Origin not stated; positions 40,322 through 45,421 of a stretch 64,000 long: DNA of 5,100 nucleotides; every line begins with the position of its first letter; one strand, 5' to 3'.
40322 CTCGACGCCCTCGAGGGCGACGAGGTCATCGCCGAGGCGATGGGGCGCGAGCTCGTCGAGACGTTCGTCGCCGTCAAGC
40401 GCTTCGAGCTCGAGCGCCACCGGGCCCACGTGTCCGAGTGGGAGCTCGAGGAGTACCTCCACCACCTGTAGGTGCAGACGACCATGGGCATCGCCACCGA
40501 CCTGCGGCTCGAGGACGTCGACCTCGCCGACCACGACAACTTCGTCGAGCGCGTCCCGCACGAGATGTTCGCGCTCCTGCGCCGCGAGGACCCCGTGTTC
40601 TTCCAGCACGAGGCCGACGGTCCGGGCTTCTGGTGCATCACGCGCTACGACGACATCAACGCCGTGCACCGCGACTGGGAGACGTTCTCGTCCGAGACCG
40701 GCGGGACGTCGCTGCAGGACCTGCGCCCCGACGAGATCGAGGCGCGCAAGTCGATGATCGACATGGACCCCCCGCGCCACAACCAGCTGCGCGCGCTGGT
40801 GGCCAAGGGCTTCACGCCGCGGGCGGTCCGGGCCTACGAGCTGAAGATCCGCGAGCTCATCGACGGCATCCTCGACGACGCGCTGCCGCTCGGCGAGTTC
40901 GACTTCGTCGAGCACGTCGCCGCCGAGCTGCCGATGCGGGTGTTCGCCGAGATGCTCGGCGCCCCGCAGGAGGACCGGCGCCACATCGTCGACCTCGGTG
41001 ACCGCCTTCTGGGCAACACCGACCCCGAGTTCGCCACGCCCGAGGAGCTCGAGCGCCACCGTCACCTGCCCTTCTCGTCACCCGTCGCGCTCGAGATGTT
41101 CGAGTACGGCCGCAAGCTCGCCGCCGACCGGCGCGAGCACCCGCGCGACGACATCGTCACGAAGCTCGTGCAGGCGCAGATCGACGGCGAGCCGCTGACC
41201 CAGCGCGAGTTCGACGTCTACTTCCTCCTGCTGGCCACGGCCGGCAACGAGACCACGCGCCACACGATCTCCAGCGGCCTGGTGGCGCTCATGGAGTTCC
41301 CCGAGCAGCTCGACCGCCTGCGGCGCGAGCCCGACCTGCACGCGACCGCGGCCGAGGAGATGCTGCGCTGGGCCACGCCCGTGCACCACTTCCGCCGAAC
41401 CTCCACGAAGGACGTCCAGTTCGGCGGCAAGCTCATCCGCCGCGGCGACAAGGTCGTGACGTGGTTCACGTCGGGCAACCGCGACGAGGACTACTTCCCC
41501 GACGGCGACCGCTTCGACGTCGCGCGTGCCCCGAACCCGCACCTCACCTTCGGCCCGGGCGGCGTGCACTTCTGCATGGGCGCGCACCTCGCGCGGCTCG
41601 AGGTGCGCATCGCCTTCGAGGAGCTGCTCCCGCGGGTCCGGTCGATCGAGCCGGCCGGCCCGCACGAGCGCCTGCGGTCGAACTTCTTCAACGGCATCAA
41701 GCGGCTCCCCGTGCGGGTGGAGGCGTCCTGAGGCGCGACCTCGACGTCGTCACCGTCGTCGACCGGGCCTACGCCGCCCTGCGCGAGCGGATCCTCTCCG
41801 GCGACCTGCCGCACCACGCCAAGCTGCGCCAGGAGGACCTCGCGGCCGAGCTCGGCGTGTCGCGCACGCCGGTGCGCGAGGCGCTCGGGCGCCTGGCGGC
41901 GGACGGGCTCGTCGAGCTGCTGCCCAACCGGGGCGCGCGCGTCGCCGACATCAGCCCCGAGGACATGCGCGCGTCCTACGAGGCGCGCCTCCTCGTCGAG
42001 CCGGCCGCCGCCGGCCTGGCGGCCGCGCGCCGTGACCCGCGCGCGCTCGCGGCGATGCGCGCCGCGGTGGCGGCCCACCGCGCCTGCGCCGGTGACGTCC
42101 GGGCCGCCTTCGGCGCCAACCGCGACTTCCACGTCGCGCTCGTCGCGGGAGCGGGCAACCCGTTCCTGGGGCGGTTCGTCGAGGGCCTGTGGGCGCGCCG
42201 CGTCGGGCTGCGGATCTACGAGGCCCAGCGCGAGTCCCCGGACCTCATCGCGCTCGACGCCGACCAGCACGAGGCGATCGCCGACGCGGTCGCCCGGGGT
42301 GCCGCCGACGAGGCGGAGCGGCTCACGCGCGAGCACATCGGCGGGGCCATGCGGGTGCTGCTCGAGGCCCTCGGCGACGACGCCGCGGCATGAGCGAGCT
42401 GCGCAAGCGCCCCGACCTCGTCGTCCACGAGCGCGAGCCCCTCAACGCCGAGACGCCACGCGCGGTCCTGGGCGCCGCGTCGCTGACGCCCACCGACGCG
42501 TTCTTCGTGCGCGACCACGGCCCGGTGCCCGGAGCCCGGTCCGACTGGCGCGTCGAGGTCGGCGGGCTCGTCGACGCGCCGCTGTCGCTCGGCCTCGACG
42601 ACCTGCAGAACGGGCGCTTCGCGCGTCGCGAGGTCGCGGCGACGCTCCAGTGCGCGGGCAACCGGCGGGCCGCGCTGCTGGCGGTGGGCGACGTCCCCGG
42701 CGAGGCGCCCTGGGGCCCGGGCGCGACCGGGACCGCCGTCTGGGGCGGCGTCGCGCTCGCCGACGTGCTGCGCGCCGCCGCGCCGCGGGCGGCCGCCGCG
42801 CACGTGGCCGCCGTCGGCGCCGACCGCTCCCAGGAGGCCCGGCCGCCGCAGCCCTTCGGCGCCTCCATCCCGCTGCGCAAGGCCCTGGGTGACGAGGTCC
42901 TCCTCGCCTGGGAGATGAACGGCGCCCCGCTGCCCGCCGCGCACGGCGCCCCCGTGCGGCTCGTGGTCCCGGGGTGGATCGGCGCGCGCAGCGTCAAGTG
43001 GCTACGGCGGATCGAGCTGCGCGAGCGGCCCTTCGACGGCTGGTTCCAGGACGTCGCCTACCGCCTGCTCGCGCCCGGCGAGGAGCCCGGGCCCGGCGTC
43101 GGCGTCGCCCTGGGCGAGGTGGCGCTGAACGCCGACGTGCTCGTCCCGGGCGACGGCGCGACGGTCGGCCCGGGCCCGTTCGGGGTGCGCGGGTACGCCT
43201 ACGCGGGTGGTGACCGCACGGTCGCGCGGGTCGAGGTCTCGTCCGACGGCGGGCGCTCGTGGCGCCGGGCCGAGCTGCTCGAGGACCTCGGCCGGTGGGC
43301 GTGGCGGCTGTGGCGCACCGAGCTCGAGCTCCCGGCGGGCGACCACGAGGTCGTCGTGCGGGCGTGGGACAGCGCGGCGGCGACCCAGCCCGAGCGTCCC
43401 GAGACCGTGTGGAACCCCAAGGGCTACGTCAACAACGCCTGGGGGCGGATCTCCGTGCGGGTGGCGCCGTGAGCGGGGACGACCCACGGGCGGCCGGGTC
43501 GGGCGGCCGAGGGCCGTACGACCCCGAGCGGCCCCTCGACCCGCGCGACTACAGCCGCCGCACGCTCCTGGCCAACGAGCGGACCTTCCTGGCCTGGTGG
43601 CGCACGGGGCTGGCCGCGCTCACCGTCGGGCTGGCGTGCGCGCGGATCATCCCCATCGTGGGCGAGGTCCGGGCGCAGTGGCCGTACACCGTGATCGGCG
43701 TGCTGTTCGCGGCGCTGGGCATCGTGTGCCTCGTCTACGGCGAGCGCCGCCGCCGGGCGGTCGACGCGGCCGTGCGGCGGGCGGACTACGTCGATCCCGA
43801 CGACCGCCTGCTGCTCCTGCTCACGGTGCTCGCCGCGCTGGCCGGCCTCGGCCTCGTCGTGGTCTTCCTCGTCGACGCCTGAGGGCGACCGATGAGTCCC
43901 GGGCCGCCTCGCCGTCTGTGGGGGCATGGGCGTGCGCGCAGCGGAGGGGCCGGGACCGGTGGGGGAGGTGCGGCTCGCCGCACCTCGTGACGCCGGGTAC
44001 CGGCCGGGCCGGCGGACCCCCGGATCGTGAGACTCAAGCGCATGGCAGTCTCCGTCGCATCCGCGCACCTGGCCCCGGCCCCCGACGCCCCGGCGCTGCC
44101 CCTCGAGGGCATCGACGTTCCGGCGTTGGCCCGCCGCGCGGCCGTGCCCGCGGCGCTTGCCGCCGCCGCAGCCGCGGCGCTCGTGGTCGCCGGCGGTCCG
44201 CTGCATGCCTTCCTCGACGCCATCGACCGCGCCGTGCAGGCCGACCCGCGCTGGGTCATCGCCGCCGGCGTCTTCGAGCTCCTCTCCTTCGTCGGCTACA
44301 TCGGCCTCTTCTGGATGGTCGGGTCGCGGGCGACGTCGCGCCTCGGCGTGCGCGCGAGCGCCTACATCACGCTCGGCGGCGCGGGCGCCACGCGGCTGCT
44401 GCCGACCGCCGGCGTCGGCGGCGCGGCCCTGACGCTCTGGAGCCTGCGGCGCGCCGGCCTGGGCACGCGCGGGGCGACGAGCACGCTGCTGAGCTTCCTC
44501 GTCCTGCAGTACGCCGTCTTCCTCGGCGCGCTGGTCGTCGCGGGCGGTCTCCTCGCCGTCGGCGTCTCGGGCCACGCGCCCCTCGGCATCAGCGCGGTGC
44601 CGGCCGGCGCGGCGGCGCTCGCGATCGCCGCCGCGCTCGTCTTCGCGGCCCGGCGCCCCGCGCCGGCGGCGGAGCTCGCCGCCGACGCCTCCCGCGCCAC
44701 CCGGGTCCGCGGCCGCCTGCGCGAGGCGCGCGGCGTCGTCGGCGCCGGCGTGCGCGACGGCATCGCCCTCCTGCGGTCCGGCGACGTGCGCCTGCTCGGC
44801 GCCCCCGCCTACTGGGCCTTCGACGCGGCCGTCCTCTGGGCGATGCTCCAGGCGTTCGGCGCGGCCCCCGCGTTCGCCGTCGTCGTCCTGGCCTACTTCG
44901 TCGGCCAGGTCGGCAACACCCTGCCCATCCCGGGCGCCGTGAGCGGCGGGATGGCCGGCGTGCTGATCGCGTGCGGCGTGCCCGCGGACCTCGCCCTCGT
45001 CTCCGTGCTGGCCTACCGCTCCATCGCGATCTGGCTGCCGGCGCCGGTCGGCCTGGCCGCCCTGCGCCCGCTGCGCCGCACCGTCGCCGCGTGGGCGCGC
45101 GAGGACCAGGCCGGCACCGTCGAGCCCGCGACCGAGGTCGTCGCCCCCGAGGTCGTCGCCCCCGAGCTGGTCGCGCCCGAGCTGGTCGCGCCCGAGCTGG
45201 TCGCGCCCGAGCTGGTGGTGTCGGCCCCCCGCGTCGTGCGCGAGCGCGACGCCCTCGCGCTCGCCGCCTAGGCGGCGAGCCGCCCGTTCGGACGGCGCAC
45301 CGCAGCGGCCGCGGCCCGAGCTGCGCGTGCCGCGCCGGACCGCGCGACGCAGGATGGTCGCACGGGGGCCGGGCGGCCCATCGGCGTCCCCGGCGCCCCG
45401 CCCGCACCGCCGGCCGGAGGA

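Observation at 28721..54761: Candidate gamma-glutamylation / P450-dependent amine catabolic island combined with a homoprotocatechuate-like meta-cleavage module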

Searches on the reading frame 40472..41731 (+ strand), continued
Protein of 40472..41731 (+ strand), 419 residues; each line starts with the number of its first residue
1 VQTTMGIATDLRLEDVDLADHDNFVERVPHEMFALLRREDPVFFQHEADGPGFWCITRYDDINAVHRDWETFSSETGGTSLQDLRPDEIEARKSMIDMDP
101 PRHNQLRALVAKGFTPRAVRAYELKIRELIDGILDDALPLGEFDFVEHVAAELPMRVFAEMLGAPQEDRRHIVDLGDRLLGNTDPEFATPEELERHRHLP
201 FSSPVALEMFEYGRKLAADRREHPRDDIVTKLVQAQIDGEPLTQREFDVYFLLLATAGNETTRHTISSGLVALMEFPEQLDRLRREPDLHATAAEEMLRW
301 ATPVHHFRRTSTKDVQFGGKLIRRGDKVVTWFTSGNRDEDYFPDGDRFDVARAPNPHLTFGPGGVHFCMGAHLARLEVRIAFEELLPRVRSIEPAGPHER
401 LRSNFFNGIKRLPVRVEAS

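Call 68: search_solved_structures(query=window:40472-41731:+, max_evalue=1e-85, show_alignments=4)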
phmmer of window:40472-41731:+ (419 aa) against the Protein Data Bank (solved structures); distinct sequences matched with E-value up to 1e-85: 16.
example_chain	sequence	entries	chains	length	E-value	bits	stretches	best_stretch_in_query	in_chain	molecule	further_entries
8vxi_A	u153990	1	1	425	3e-137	461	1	9-416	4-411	CYP125MRCA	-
8vxg_A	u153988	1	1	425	9.5e-136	456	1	10-416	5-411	CYP125MRCA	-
6bld_A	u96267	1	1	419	1.1e-91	310.8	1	47-414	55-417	Cytochrome P450 268A2 Cyp268A2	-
5dqn_A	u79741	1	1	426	6.8e-87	295.1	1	15-413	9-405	Cytochrome P450 CYP125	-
7qwn_A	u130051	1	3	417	8.2e-87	294.8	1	17-413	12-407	Steroid C26-monooxygenase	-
7r1i_A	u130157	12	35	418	8.2e-87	294.8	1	17-413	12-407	Steroid C26-monooxygenase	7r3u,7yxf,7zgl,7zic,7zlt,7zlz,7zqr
4apy_A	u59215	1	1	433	8.3e-87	294.8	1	15-413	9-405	P450 HEME-THIOLATE PROTEIN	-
2xn8_A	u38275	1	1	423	8.6e-87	294.7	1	17-413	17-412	PUTATIVE CYTOCHROME P450 125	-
2xc3_A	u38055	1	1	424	8.7e-87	294.7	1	17-413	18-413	PUTATIVE CYTOCHROME P450 125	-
3ivy_A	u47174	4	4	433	8.8e-87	294.7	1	17-413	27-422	Cytochrome P450 CYP125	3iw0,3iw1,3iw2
2x5l_A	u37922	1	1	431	8.9e-87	294.7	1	17-413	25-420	PUTATIVE CYTOCHROME P450 125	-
2x5w_A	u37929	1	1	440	9.3e-87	294.6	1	17-413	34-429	PUTATIVE CYTOCHROME P450 125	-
5li6_A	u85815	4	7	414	1.9e-86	293.6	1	11-416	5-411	Putative cytochrome P450 126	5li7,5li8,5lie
6t0f_A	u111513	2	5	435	2.3e-86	293.3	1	15-414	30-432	Methyl-branched lipid omega-hydroxylase | CYP124 in complex with inhibitor compound 5'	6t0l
2wm4_A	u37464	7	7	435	2.5e-86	293.2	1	15-414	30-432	PUTATIVE CYTOCHROME P450 124 | Methyl-branched lipid omega-hydroxylase | CYP124 in complex with inhibitor carbethoxyhexyl imidazole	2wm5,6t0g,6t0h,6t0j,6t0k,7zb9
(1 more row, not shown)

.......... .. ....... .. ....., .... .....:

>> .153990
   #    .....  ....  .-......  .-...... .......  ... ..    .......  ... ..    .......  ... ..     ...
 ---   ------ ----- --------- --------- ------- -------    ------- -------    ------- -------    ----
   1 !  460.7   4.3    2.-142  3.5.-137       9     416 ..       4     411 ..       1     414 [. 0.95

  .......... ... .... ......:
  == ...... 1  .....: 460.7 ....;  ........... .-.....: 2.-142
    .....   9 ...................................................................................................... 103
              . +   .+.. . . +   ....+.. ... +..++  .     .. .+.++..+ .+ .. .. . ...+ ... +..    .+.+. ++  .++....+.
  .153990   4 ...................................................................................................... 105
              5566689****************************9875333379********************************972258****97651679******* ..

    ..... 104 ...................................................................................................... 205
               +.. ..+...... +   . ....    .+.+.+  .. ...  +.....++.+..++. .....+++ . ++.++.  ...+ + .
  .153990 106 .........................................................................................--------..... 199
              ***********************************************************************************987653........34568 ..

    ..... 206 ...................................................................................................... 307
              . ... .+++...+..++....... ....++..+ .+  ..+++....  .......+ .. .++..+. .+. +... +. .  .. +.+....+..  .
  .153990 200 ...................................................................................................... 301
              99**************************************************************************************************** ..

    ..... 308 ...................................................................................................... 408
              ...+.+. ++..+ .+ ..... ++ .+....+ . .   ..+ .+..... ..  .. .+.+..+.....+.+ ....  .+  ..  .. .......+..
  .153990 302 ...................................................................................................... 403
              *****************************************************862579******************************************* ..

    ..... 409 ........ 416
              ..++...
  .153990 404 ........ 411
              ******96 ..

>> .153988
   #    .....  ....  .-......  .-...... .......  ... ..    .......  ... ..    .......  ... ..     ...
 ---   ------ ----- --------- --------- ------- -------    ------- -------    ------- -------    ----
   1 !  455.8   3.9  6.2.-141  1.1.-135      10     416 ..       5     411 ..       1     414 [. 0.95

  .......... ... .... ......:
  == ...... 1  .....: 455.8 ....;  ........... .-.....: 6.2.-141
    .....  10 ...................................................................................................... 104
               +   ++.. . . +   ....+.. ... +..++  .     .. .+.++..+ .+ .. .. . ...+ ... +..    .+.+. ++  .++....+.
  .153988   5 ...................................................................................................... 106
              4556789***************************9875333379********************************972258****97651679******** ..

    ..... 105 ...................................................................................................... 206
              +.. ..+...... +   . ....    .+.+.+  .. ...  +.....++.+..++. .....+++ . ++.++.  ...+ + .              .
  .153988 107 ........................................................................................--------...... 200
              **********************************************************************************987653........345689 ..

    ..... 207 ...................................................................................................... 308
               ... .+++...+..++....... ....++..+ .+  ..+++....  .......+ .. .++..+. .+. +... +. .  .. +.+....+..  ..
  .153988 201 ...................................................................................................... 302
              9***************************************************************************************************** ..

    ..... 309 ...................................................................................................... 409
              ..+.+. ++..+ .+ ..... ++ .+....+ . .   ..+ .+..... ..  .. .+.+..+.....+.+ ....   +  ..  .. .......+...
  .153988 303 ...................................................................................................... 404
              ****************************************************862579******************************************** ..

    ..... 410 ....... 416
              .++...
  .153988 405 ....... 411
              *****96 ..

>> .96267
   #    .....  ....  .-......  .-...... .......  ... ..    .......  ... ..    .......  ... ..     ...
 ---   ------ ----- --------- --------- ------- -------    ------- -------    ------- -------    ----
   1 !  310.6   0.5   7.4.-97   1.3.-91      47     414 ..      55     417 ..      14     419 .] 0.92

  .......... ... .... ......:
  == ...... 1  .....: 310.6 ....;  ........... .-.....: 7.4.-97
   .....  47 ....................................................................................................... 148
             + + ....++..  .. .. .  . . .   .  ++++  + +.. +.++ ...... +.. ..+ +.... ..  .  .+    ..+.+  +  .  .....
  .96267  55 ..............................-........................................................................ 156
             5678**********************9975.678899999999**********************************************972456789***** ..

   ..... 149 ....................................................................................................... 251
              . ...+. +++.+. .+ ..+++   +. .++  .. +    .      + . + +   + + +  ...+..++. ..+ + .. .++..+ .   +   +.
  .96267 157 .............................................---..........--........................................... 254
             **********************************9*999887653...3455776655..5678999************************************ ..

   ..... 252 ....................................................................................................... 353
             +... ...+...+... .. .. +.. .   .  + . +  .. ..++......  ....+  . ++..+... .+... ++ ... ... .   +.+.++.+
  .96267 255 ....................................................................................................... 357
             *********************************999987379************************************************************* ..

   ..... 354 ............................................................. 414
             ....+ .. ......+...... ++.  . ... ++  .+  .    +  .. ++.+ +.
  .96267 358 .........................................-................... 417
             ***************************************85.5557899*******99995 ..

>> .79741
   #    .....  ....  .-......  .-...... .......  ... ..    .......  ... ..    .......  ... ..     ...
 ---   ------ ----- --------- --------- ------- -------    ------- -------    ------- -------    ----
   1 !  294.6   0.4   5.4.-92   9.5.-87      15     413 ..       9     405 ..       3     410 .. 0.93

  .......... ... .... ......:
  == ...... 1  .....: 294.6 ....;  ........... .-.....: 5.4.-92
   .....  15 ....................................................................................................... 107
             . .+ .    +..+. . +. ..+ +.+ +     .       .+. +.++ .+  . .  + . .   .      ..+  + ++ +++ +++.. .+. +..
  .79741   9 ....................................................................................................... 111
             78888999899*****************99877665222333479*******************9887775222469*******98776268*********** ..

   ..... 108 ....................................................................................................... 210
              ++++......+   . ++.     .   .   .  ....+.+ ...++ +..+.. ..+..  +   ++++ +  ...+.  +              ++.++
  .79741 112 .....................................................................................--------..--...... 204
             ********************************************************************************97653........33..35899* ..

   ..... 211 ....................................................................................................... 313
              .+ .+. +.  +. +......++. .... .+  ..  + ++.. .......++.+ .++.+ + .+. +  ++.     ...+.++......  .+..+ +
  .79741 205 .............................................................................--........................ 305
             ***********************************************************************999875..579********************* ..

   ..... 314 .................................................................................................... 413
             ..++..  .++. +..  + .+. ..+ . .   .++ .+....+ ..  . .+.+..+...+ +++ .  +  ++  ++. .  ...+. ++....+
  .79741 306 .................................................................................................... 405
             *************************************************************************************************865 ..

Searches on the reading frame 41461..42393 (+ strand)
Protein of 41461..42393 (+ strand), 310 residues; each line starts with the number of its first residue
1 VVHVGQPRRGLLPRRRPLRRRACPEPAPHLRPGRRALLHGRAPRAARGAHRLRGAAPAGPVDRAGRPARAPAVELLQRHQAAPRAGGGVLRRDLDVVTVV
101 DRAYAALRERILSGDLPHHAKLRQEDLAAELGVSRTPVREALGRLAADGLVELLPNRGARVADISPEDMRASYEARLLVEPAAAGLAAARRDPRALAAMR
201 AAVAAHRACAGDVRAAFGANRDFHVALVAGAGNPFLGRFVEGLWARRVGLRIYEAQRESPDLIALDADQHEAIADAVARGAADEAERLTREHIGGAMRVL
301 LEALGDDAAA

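Call 9: search_protein_families(library=pfam, proteins=[window:41461-42393:+])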
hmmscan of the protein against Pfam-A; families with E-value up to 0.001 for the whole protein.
window:41461-42393:+ (310 aa): 6 families
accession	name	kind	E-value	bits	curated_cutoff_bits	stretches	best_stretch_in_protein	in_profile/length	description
PF07729.17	FCD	-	7e-26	91.5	24.3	1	173-293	3-123/125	FCD domain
PF00392.27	GntR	-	2e-20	72.6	27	1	101-161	3-64/64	Bacterial regulatory proteins, gntR family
PF13545.12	HTH_Crp_2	-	9.5e-06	25.9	27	1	121-163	22-63/70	Crp-like helix-turn-helix domain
PF13412.12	HTH_24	-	6.1e-05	22.9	21.9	1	120-152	16-48/48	Winged helix-turn-helix DNA-binding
PF01325.25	Fe_dep_repress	-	0.00019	22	26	1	119-159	20-60/60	Iron dependent repressor, N-terminal DNA binding domain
PF12802.13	MarR_2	-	0.00026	21.5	27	1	119-159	17-58/61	MarR family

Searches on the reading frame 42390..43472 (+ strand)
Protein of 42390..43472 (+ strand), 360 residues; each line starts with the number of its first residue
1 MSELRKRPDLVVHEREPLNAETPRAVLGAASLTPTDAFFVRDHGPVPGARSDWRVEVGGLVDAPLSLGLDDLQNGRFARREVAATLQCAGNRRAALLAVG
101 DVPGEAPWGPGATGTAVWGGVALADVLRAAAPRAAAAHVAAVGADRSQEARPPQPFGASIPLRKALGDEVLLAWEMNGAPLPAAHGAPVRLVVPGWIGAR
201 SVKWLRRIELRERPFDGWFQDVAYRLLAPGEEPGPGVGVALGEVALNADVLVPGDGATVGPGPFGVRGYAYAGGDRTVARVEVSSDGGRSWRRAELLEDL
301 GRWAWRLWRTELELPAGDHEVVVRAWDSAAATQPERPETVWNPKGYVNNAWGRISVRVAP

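Call 9: search_protein_families(library=pfam, proteins=[window:42390-43472:+])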
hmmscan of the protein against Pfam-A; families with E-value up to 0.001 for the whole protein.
window:42390-43472:+ (360 aa): 2 families
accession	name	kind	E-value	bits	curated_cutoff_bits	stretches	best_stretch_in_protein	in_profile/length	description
PF00174.25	Oxidored_molyb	-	3.7e-56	189.8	24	1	43-218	1-168/169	Oxidoreductase molybdopterin binding domain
PF03404.22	Mo-co_dimer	-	7.1e-24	84.8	22.7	1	257-358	20-137/138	Mo-co oxidoreductase dimerisation domain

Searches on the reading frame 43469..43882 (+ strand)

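Call 9: search_protein_families(library=pfam, proteins=[window:43469-43882:+])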
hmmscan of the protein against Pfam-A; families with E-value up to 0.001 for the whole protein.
window:43469-43882:+ (137 aa): 1 family
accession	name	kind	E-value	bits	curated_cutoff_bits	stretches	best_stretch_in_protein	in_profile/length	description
PF02656.20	DUF202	-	1.2e-14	54.9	23.4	1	31-98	1-65/68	Domain of unknown function (DUF202)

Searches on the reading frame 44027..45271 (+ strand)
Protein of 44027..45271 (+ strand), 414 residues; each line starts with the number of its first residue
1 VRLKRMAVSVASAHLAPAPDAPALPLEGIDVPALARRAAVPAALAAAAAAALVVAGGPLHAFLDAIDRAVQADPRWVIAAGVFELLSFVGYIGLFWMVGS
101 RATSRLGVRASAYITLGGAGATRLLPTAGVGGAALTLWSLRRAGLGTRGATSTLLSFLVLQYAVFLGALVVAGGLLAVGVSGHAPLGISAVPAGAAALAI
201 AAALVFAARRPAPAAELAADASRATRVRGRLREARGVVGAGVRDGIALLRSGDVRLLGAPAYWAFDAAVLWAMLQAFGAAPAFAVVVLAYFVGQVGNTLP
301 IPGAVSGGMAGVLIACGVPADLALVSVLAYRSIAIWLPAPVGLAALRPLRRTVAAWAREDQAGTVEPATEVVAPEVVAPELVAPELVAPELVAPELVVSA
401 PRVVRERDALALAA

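Call 9: search_protein_families(library=pfam, proteins=[window:44027-45271:+])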
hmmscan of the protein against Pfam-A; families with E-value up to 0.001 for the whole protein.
window:44027-45271:+ (414 aa): 1 family
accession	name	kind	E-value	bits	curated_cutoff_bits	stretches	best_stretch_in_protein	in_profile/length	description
PF03706.18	LPG_synthase_TM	-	1.5e-12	48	33.4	1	47-342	9-302/302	Lysylphosphatidylglycerol synthase TM region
